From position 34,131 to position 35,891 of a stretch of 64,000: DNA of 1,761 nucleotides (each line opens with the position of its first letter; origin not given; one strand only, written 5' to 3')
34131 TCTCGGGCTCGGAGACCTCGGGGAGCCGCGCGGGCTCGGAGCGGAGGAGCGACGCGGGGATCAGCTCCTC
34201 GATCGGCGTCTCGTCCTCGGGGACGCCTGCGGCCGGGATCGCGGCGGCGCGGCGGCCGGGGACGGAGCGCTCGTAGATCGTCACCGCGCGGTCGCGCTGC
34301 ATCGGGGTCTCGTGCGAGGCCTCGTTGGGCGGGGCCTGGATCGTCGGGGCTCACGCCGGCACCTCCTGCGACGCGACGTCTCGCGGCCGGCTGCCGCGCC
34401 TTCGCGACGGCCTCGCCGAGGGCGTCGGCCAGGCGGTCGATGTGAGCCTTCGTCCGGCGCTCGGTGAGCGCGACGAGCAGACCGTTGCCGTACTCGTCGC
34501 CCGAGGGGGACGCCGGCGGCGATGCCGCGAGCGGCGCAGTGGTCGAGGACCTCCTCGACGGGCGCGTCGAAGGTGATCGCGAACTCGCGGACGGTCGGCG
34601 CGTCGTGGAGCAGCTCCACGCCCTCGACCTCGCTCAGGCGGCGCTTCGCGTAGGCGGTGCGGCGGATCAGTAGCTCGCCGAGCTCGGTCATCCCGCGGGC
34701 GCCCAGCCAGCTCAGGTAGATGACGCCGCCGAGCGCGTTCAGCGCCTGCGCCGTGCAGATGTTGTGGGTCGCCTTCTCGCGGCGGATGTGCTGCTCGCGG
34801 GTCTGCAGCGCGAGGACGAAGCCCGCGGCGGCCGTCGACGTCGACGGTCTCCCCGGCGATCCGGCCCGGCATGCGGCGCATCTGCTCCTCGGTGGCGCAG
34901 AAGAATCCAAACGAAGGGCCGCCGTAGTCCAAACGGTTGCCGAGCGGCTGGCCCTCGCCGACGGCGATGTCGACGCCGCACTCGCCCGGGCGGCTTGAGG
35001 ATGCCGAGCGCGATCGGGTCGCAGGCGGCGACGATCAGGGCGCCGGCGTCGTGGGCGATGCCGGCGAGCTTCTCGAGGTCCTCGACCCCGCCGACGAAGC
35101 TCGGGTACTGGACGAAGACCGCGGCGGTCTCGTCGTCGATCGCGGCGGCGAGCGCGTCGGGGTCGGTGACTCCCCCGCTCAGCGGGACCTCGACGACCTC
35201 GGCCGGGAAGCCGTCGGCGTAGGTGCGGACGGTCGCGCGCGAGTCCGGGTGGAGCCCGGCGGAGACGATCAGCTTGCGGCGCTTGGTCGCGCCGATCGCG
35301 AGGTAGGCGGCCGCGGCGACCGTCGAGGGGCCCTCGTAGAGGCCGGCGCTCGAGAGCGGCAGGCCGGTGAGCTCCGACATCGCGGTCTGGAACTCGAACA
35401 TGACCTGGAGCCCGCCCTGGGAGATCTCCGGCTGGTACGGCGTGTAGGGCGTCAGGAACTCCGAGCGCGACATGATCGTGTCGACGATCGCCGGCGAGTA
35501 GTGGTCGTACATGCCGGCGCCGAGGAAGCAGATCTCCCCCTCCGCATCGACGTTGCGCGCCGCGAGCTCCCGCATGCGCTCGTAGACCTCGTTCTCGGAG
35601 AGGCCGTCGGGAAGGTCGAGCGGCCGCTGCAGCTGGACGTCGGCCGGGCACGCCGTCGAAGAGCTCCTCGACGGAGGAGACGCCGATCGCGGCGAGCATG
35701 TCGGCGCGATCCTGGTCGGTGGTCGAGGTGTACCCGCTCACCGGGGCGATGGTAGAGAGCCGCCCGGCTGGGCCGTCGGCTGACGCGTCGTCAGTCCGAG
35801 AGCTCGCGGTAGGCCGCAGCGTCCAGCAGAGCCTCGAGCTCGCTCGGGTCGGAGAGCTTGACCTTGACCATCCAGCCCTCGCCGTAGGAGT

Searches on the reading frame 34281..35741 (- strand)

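Call 14: search_protein_families(library=pfam, proteins=[window:34281-35741:-], max_evalue=0.01)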
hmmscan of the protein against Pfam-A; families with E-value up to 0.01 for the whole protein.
window:34281-35741:- (486 aa): 1 family
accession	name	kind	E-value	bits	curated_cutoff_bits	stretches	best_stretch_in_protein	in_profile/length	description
PF02347.22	GDC-P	-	1.4e-22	80.6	26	1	305-381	297-373/429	Glycine cleavage system P-protein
